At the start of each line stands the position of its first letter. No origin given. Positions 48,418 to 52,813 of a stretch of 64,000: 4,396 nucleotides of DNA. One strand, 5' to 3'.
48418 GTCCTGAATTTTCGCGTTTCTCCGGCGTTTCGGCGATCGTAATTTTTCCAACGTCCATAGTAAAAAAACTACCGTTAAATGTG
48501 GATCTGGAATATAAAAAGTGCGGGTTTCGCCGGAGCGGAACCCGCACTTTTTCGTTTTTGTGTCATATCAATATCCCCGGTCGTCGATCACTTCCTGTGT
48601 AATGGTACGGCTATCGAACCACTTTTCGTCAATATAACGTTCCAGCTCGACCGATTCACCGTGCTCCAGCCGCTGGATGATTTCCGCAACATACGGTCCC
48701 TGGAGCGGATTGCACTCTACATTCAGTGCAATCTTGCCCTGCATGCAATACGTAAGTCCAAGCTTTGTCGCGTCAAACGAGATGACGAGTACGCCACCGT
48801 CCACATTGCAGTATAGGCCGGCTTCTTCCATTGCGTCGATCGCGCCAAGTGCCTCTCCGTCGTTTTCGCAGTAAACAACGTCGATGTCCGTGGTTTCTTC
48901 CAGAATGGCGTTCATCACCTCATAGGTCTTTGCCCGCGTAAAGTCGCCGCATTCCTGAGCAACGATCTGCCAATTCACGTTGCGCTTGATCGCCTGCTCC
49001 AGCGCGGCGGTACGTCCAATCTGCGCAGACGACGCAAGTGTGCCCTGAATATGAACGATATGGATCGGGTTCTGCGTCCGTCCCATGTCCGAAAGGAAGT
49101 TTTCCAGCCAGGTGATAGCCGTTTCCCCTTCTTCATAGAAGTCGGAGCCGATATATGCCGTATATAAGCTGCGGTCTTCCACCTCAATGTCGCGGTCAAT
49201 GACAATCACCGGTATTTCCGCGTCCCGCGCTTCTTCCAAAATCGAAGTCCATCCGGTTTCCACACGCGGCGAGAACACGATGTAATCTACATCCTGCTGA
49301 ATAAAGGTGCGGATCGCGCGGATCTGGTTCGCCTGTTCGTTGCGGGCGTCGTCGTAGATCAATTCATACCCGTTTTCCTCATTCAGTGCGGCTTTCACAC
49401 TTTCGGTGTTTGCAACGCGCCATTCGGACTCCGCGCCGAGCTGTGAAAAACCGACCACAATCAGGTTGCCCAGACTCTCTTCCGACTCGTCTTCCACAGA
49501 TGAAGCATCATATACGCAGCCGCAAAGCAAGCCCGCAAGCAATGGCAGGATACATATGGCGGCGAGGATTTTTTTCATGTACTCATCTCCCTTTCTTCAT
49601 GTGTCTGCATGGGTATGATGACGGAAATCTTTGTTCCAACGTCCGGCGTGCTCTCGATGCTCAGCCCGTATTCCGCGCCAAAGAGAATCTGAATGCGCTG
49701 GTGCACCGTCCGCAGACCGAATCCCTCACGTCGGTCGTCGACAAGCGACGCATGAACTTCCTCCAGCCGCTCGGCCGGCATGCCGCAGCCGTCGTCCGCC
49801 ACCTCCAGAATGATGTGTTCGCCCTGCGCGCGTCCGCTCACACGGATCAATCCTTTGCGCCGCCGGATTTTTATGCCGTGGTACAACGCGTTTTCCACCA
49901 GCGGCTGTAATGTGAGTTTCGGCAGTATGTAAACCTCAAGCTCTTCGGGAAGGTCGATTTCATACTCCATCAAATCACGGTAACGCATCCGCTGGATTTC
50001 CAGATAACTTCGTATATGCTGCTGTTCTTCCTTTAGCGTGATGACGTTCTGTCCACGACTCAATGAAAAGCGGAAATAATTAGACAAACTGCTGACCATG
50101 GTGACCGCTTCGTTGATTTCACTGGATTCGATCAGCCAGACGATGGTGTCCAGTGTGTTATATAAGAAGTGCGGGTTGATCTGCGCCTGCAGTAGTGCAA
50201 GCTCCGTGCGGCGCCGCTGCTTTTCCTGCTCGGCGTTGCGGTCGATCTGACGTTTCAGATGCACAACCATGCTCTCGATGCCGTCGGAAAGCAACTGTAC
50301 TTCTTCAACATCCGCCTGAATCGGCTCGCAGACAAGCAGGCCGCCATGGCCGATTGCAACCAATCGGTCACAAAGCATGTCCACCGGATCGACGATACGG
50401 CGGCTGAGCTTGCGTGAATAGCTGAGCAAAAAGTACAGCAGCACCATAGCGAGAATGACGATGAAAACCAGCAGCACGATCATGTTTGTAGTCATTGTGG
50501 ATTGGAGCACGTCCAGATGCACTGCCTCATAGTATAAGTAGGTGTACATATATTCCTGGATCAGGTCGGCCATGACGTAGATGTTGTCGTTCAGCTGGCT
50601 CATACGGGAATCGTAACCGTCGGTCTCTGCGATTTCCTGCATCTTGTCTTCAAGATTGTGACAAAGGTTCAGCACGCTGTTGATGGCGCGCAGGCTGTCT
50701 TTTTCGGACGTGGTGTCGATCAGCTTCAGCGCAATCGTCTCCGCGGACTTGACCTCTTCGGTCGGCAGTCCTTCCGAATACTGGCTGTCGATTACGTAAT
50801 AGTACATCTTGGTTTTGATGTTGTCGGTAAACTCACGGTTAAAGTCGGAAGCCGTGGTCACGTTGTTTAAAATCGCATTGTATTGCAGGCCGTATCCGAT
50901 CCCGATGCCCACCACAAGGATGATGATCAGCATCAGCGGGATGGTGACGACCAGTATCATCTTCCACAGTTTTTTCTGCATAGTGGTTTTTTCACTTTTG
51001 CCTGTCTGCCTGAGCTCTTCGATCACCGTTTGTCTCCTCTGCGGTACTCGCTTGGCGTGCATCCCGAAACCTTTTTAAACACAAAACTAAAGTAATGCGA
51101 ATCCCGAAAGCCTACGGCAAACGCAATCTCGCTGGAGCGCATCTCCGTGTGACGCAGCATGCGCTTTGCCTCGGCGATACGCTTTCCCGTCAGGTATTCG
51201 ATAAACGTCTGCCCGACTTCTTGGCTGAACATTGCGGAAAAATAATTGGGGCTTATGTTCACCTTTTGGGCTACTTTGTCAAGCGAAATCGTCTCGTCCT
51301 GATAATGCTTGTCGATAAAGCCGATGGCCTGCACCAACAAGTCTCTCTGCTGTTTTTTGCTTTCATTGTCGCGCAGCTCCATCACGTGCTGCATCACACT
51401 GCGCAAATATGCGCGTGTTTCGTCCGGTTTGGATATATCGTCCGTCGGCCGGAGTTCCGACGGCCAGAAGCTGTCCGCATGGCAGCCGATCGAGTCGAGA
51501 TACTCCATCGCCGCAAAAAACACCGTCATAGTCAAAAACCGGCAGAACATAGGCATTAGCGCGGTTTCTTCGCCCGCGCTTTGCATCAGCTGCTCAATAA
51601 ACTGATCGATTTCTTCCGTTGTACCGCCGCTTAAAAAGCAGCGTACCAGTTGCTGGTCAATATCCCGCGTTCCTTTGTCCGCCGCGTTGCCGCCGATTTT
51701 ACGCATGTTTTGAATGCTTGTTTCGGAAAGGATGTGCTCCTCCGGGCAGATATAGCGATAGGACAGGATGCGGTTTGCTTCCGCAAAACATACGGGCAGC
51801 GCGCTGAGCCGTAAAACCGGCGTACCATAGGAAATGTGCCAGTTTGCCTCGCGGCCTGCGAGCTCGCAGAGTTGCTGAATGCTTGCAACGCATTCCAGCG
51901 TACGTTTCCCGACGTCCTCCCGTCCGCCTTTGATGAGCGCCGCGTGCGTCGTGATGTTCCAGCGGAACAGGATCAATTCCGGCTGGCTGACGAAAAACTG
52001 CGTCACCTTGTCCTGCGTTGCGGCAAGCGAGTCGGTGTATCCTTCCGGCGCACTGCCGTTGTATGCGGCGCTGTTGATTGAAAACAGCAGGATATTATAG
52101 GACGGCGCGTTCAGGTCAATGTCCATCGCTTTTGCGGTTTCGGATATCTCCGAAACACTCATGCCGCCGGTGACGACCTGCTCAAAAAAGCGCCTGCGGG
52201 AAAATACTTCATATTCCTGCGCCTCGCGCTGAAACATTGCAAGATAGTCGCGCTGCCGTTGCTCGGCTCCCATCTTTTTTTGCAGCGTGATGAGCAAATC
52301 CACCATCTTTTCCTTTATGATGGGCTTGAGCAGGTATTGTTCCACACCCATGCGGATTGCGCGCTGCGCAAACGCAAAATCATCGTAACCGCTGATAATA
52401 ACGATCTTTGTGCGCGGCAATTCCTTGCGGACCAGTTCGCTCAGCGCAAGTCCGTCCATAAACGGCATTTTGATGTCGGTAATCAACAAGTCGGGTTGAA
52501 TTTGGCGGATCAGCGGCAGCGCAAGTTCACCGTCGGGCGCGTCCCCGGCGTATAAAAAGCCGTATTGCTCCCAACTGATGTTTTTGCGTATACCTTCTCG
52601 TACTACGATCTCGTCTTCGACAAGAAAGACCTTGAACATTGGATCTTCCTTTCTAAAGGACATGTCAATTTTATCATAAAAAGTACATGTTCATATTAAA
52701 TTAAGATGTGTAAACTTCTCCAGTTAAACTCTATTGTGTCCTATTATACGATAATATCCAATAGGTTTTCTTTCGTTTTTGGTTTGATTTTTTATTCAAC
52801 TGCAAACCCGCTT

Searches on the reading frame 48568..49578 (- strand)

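Call 25: search_protein_families(library=pfam, proteins=[window:48568-49578:-], max_evalue=0.0001)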
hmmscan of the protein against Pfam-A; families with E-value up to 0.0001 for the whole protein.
window:48568-49578:- (336 aa): 2 families
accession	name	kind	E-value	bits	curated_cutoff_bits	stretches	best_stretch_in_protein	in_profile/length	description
PF13407.12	Peripla_BP_4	-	1.8e-42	146.1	35.1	1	43-303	2-252/258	Periplasmic binding protein domain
PF00532.27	Peripla_BP_1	-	2.5e-08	34.2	22.2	1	73-263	36-213/281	Periplasmic binding proteins and sugar binding domain of LacI family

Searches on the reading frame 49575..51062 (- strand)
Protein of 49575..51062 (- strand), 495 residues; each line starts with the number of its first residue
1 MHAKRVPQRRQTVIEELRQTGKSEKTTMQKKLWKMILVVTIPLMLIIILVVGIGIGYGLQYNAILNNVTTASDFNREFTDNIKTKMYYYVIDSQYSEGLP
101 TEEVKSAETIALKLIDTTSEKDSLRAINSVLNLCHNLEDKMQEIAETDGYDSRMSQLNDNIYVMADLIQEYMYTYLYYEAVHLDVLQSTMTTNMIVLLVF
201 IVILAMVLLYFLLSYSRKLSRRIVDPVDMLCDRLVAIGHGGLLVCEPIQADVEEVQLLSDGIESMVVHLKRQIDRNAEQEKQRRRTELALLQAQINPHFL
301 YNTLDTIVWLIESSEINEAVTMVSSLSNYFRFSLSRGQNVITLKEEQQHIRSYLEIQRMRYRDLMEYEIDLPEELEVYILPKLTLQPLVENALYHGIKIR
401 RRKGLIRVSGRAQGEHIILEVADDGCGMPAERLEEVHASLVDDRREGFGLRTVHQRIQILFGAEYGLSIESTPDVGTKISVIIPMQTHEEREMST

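Call 79: search_protein_families(library=pfam, proteins=[window:49575-51062:-], max_evalue=0.00001)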
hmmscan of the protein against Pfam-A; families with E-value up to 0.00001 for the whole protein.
window:49575-51062:- (495 aa): 2 families
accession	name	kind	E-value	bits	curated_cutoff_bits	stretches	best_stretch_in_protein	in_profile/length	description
PF06580.19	His_kinase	-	1.9e-27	95.8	25.2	1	287-363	2-79/81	Histidine kinase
PF02518.31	HATPase_c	-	2.2e-13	51.1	26.4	1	384-486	5-110/111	Histidine kinase-, DNA gyrase B-, and HSP90-like ATPase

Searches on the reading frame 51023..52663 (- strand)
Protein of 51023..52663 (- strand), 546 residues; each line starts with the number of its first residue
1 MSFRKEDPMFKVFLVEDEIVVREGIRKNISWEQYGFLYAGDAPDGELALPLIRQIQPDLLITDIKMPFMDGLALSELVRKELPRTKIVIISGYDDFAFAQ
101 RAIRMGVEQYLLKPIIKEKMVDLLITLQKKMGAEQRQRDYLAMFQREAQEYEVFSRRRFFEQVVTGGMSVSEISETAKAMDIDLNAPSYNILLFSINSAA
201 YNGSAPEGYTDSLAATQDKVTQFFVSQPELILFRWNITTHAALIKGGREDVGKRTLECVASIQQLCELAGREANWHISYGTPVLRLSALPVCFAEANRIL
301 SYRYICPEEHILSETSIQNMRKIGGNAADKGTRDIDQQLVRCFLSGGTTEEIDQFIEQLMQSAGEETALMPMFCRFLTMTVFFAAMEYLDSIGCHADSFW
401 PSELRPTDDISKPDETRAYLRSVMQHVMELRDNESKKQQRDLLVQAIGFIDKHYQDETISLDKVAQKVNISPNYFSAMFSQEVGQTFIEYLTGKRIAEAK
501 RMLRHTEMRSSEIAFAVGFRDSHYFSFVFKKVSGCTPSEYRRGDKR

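Call 79: search_protein_families(library=pfam, proteins=[window:51023-52663:-], max_evalue=0.00001)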
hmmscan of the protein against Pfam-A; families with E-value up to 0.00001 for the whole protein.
window:51023-52663:- (546 aa): 3 families
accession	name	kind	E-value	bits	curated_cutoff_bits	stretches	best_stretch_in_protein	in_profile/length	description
PF12833.13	HTH_18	-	8.3e-24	84.1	33.6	1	465-542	2-79/80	Helix-turn-helix domain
PF00072.30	Response_reg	-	2.3e-21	76.5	30.2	1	12-123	1-109/111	Response regulator receiver domain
PF00165.29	HTH_AraC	-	4.3e-17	62.2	26.6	2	511-542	12-42/42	Bacterial regulatory helix-turn-helix proteins, AraC family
